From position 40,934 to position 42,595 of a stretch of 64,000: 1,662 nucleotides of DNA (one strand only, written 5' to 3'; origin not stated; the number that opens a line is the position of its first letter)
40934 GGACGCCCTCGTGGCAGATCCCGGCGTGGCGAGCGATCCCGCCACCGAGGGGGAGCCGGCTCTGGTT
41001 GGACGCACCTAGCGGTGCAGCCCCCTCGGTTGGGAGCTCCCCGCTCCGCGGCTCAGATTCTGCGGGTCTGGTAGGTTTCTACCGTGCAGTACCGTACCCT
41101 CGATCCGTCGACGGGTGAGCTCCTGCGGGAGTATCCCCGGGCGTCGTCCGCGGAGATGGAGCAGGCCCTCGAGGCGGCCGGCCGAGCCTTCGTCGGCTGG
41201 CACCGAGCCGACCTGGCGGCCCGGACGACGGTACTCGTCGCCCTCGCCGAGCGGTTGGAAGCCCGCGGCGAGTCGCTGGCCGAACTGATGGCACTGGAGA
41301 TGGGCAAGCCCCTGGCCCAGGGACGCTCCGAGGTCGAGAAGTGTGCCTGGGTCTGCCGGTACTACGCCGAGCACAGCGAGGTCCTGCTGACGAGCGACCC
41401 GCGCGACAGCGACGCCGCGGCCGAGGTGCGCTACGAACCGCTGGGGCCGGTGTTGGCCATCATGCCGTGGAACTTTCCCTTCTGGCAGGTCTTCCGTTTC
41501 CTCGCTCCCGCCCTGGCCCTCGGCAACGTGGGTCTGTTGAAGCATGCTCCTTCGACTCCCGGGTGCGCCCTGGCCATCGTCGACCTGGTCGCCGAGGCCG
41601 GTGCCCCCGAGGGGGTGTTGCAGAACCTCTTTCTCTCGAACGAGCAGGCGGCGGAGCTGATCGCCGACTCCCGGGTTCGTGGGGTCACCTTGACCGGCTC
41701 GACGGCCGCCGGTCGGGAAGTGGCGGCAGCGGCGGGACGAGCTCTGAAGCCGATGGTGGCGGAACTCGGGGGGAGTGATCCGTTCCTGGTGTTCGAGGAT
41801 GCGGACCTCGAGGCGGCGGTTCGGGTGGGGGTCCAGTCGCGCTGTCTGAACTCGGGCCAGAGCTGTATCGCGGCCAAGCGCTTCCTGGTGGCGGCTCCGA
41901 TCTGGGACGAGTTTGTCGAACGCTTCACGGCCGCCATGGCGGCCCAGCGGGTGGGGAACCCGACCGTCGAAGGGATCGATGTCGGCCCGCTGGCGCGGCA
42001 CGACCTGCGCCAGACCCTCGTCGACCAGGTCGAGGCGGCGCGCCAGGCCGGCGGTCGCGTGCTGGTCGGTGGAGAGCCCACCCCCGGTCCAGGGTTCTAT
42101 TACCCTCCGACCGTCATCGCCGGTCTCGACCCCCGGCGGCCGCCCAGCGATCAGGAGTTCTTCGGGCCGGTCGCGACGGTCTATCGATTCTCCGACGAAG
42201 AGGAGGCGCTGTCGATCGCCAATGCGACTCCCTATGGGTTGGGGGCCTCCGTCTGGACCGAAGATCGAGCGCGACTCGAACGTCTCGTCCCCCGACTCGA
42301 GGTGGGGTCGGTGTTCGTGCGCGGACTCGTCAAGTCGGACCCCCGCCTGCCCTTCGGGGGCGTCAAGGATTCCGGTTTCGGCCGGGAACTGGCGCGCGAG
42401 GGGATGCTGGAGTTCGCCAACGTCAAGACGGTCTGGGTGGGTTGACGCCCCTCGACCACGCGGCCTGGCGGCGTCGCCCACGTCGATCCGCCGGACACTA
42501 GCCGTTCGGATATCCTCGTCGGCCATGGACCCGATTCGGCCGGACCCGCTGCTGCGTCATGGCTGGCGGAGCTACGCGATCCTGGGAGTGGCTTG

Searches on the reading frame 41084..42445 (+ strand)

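Call 17: search_protein_families(library=pfam, proteins=[window:41084-42445:+], max_evalue=0.01)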
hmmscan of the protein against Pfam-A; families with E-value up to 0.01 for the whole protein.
window:41084-42445:+ (453 aa): 1 family
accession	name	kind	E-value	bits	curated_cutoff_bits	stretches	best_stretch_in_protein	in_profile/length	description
PF00171.27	Aldedh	-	2.8e-135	451.9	23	1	3-450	9-461/461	Aldehyde dehydrogenase family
